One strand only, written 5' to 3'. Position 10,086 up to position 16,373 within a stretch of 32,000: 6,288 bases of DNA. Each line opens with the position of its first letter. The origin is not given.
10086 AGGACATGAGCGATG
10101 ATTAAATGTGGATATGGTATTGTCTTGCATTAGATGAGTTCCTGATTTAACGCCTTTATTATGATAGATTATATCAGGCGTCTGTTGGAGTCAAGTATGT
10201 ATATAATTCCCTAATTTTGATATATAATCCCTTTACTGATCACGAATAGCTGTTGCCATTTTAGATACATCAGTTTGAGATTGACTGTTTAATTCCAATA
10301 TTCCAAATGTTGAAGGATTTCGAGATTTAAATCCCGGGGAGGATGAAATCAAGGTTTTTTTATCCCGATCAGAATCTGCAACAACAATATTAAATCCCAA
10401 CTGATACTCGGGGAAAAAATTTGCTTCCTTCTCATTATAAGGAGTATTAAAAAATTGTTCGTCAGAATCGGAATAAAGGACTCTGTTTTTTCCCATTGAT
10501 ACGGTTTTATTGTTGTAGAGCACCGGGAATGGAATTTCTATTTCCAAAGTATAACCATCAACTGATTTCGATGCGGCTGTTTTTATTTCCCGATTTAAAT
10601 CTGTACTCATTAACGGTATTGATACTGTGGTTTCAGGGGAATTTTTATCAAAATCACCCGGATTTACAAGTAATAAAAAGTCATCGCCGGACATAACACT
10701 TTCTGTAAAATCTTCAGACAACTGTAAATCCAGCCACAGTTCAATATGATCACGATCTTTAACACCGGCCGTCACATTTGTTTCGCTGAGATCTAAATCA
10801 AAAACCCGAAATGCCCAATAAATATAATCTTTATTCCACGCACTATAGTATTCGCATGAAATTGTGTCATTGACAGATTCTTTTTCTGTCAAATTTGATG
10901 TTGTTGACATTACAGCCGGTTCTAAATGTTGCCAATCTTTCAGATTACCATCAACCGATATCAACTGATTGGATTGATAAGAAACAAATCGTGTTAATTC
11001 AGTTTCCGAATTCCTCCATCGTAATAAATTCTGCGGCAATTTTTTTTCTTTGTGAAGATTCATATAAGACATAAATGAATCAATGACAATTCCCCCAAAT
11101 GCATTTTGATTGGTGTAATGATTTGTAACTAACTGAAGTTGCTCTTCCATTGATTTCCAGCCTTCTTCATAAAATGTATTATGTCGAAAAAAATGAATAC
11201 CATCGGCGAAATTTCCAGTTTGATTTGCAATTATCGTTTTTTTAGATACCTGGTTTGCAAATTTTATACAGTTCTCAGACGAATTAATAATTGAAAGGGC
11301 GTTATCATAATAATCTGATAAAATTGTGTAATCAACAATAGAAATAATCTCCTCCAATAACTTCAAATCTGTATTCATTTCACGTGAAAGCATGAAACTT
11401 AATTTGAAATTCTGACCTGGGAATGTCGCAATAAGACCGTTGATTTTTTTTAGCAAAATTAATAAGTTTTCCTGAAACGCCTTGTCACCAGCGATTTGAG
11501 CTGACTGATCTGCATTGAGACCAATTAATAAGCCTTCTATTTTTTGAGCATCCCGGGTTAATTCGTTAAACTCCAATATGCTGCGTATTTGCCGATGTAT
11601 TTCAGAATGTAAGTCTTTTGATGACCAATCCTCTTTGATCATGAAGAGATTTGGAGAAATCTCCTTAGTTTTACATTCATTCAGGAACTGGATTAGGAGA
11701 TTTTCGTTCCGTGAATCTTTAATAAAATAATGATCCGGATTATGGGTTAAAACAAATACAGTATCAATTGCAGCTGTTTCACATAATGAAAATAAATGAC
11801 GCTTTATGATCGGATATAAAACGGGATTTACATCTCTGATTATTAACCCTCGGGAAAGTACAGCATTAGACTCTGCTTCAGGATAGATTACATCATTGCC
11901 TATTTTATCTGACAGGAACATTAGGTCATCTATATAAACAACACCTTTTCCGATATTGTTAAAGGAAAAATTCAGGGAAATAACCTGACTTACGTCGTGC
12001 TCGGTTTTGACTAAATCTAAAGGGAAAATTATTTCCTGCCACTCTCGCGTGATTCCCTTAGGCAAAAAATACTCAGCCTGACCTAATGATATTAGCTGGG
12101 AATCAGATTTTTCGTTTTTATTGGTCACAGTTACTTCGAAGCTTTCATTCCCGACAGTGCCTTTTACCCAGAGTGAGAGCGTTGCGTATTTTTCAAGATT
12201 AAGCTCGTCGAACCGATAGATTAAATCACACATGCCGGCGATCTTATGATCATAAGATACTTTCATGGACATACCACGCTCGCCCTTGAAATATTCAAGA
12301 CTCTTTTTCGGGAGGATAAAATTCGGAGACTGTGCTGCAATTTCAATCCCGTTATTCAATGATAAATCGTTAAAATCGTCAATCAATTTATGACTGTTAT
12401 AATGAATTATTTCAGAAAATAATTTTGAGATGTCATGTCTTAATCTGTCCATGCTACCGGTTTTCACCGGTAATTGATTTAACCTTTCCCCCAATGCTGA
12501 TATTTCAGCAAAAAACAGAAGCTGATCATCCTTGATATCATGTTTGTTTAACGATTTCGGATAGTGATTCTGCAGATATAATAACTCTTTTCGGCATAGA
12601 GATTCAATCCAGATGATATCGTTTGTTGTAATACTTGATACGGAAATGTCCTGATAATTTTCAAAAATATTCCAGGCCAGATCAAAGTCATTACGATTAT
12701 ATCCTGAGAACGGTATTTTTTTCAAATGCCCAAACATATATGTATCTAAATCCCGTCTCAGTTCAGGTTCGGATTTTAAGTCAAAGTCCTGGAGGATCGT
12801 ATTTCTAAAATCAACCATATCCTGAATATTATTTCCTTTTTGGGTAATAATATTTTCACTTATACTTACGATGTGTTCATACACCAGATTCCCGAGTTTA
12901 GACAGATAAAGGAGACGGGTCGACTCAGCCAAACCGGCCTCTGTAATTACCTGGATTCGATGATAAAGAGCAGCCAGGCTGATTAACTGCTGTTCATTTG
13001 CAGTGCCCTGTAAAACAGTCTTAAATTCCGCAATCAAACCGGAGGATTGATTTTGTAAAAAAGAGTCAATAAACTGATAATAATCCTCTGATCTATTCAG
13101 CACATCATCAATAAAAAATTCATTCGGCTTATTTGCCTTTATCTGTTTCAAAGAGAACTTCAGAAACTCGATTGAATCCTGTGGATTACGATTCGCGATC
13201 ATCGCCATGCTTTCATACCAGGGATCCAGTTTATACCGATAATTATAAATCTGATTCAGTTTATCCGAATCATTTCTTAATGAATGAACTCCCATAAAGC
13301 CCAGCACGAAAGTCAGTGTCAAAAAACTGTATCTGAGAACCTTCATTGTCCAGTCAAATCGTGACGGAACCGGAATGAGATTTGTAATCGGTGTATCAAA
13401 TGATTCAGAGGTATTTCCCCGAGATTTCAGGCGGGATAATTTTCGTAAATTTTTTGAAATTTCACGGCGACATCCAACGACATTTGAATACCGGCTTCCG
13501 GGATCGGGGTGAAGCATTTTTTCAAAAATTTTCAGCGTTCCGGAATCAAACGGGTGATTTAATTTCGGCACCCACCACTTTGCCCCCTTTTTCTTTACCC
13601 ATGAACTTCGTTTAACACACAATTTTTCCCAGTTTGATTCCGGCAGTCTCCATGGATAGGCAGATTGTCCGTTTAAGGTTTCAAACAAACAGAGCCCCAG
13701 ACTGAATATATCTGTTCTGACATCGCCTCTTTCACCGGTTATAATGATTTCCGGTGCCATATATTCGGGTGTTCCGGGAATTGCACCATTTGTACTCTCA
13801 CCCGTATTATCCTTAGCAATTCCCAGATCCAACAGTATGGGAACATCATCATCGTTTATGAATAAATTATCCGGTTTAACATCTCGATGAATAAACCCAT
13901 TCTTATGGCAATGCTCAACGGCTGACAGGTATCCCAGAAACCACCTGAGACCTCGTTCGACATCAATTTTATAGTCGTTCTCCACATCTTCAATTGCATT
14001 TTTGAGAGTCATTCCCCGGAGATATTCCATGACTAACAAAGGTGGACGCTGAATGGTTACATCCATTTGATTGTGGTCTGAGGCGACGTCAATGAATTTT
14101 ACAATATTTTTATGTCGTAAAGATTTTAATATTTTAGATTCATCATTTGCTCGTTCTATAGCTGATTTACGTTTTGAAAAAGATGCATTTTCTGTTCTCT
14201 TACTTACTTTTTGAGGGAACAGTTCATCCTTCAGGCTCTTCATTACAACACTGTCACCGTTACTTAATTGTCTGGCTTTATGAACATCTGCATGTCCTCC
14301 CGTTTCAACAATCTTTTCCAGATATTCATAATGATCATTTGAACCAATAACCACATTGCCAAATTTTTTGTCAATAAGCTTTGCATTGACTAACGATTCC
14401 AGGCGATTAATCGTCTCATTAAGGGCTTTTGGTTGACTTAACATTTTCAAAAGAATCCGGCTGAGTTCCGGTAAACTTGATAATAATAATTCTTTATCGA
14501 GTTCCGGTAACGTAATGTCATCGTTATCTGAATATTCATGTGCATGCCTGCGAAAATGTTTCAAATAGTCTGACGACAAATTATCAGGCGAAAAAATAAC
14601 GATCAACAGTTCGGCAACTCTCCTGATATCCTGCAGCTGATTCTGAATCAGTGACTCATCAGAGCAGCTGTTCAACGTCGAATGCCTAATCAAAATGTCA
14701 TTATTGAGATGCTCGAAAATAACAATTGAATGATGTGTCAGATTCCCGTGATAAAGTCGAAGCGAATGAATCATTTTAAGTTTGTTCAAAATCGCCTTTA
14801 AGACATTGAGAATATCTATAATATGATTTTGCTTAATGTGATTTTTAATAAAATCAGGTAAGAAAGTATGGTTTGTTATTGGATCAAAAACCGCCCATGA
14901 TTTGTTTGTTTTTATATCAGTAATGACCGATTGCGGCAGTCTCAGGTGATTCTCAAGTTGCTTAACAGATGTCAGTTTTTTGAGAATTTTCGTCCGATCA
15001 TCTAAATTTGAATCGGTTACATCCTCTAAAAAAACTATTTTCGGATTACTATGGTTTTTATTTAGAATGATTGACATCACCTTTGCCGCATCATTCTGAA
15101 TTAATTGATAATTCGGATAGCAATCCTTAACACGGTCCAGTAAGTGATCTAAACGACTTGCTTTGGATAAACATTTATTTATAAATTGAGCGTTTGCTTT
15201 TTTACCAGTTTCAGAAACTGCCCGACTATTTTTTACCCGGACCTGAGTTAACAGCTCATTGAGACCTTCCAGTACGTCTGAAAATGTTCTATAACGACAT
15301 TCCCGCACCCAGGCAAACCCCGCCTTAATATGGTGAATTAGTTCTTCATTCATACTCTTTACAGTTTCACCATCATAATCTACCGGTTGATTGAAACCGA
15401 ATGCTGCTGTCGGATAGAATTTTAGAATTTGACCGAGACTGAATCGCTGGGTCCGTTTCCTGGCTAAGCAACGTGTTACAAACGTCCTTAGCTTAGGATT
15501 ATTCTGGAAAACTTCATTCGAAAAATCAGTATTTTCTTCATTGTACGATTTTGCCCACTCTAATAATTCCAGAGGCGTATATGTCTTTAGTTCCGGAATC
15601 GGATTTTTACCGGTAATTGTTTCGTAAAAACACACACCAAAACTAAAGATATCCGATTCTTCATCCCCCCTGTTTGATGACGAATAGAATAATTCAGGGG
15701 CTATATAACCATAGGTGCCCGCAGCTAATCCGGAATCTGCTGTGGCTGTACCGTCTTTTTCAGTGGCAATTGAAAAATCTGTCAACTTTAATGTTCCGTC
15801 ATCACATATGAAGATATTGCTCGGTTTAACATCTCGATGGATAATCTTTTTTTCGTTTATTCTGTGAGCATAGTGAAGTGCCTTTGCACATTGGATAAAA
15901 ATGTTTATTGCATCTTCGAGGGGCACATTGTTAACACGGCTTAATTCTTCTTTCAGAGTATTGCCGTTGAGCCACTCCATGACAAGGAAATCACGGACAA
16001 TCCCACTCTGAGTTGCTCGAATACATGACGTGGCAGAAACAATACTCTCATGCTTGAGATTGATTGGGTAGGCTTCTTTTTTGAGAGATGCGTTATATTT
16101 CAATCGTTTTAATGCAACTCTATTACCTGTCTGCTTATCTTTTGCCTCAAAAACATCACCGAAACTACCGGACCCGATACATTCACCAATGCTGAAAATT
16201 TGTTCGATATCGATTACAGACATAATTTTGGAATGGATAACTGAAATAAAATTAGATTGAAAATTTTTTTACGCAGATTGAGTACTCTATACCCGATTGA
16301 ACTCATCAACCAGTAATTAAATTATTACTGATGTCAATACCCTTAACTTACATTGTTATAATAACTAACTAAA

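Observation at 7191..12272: The phosphatase and the kinase carry related extracytoplasmic beta-sandwich modules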

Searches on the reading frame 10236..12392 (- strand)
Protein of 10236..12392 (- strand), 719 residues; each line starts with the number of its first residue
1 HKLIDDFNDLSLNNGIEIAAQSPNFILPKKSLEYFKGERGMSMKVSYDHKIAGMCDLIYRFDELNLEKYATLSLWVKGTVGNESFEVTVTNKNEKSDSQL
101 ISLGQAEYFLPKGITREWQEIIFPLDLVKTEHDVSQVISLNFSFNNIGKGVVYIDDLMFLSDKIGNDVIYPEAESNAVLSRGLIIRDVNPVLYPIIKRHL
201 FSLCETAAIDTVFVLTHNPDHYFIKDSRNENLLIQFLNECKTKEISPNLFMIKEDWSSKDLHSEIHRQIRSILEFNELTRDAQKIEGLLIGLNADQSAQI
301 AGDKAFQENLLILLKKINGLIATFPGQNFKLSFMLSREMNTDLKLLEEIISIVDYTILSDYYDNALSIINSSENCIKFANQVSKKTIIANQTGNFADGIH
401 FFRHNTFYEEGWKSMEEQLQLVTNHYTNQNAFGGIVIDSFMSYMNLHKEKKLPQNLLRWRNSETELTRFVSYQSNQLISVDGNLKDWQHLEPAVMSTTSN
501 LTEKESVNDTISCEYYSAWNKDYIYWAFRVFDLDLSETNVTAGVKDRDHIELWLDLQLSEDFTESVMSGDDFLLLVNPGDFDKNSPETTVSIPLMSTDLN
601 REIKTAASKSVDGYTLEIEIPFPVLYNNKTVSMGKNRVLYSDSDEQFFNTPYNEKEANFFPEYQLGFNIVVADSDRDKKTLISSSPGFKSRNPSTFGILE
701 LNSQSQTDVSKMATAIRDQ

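Call 34: find_related_loci(query=A2, collection=genome_contigs, flank=10000)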
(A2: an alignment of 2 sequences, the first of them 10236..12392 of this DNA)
Query A2 (719 aa) in genome_contigs; peptide patterns used: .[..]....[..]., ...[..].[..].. (x = any residue, [..] = any of these).
413 stretches matched a pattern; 9 encode a relative of the query (tblastn E <= 1e-3); 9 distinct loci.
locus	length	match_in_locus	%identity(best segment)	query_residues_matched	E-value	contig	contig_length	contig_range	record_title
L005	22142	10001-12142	33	3-703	2e-127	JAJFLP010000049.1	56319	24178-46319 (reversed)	MAG: Verrucomicrobia bacterium isolate OFTM198 OFTM198_48, whole genome shotgun sequence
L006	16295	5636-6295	25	460-704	3e-13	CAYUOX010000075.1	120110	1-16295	MAG TPA_asm: uncultured Anaerolineaceae bacterium isolate binchicken_co219_345 genome assembly, contig: k141_1251337, wh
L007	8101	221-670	29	476-621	1e-12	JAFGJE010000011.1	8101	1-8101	MAG: Phycisphaerae bacterium isolate Zod_Metabat.26 k87_808814, whole genome shotgun sequence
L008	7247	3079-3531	31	478-625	6e-11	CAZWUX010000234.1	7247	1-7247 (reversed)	MAG TPA_asm: uncultured Anaerolineae bacterium isolate SRP214966_co2_211 genome assembly, contig: NODE_19461_length_7247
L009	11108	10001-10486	24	470-622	1e-9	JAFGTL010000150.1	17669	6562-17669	MAG: Candidatus Hydrogenedentota bacterium isolate Zod_Metabat.968 k87_2676248, whole genome shotgun sequence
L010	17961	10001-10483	25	470-622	1e-6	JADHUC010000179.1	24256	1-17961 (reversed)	MAG: Pirellulaceae bacterium isolate BS150m-G36 BS-150m-C1725, whole genome shotgun sequence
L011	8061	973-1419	22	478-622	4e-6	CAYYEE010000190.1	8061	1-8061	MAG TPA_asm: uncultured Planctomycetota bacterium isolate binchicken_co265_18 genome assembly, contig: NODE_12667_length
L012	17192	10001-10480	26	470-622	2e-5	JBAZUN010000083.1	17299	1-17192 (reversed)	MAG: Candidatus Latescibacterota bacterium isolate SO_2017_GW1_23 NODE_12400_length_17299_cov_1.105404_OW334_2017, whole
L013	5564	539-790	27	474-555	2e-5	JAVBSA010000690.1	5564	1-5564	MAG: Victivallis sp. isolate EPI_MAG_00211 c_000002854268, whole genome shotgun sequence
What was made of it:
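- Tried and rejected: The genome scan found only the one orthologue already known, plus CBM9-only matches (call 34).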

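Call 37: find_related_loci(query=A2, collection=metagenome_contigs, flank=10000)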
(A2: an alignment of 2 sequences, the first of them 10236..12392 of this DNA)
Query A2 (719 aa) in metagenome_contigs; peptide patterns used: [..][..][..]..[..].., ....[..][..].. (x = any residue, [..] = any of these).
186 stretches matched a pattern, but none encodes a relative of the query by tblastn (E <= 1e-3).
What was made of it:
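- Tried and rejected: The first metagenome scan with A2 found no relatives (call 37).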

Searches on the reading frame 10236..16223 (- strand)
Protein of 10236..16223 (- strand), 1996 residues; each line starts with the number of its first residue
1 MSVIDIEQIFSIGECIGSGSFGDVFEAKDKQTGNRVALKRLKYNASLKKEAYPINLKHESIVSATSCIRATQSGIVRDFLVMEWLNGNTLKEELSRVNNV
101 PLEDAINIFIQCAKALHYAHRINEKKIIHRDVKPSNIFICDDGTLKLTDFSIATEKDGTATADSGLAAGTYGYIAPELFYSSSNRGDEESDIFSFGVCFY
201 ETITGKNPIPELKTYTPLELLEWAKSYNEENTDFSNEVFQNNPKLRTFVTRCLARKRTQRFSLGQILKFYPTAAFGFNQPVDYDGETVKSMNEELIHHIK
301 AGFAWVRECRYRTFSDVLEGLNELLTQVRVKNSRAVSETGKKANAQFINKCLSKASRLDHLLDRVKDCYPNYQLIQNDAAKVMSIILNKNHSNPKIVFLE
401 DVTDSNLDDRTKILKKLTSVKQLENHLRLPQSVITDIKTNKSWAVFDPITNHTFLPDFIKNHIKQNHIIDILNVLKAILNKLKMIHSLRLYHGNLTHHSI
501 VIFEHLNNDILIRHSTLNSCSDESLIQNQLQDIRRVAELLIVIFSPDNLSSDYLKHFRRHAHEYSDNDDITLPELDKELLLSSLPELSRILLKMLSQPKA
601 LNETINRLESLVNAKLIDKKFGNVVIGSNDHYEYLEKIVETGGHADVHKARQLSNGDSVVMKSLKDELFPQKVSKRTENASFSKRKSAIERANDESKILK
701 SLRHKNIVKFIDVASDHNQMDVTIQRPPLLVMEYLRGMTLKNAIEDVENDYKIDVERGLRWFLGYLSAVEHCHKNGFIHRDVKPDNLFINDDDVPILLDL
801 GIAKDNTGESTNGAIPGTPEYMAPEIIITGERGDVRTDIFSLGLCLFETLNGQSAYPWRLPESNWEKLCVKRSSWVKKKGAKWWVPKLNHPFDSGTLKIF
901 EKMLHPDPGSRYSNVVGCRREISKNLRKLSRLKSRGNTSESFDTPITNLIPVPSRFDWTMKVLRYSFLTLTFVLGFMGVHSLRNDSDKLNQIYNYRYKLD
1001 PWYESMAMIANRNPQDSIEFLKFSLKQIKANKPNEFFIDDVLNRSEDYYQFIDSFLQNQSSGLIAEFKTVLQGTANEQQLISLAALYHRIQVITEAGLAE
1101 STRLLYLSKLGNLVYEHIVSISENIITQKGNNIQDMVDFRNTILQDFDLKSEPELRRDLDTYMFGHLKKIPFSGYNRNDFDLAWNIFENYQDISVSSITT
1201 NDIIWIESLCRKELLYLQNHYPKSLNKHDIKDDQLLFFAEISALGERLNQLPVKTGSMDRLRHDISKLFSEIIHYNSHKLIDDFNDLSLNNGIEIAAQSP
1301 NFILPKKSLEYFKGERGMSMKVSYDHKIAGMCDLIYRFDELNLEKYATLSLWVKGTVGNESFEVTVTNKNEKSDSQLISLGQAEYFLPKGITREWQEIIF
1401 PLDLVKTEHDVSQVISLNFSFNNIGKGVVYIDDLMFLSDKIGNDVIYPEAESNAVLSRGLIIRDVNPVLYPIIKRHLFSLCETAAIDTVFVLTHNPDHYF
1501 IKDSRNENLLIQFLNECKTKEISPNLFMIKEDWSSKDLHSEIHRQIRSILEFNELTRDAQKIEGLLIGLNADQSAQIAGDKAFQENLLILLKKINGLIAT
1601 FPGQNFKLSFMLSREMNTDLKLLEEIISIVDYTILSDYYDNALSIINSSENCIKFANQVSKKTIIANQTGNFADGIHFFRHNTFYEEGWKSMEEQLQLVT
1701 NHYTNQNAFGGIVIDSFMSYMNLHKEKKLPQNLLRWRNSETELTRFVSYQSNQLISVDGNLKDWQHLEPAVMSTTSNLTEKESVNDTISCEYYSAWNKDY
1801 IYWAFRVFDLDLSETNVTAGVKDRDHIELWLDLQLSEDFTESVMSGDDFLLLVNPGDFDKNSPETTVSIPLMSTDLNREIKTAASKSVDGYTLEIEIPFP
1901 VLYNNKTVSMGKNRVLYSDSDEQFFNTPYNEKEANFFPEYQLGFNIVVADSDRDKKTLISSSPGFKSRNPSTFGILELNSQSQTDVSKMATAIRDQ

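Call 5: search_protein_families(library=pfam, proteins=[window:10236-16223:-], max_evalue=0.1)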
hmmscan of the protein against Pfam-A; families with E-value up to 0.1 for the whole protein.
window:10236-16223:- (1996 aa): 8 families
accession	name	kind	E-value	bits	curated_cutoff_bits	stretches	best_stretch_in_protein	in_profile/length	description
PF00069.31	Pkinase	-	9.5e-84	281.3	31.7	2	11-268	2-259/263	Protein kinase domain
PF07714.23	PK_Tyr_Ser-Thr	-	1.5e-53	182.2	23.1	2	12-267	3-255/258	Protein tyrosine and serine/threonine kinase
PF03109.22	ABC1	-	1.6e-13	50.8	22.9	2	727-805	142-216/244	ABC1 atypical kinase-like domain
PF06452.16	CBM9_1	-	1.1e-08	35.6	23.4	1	1757-1979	1-183/185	Carbohydrate family 9 binding domain-like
PF17667.7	Pkinase_fungal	-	1.2e-07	31.2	24.1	2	770-828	300-366/387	Fungal protein kinase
PF01636.29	APH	-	0.00027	21.2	23.2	0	774-803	167-197/239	Phosphotransferase enzyme family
PF21582.3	CBM30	-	0.00079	19.8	27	1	1346-1436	75-168/170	Carbohydrate binding domain 30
PF14531.12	Kinase-like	-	0.0089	15.7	25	0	114-160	153-198/289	Kinase-like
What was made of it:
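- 10233..16223 (-): Receptor-type Ser/Thr kinase gene, 1996 aa. Pfam Pkinase E 9.5e-84 with two stretches, plus CBM9_1 (call 5).
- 15420..16193 (-): Kinase domain 1 (aa 11-268). Pfam Pkinase, best stretch aa 11-268 (call 5).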
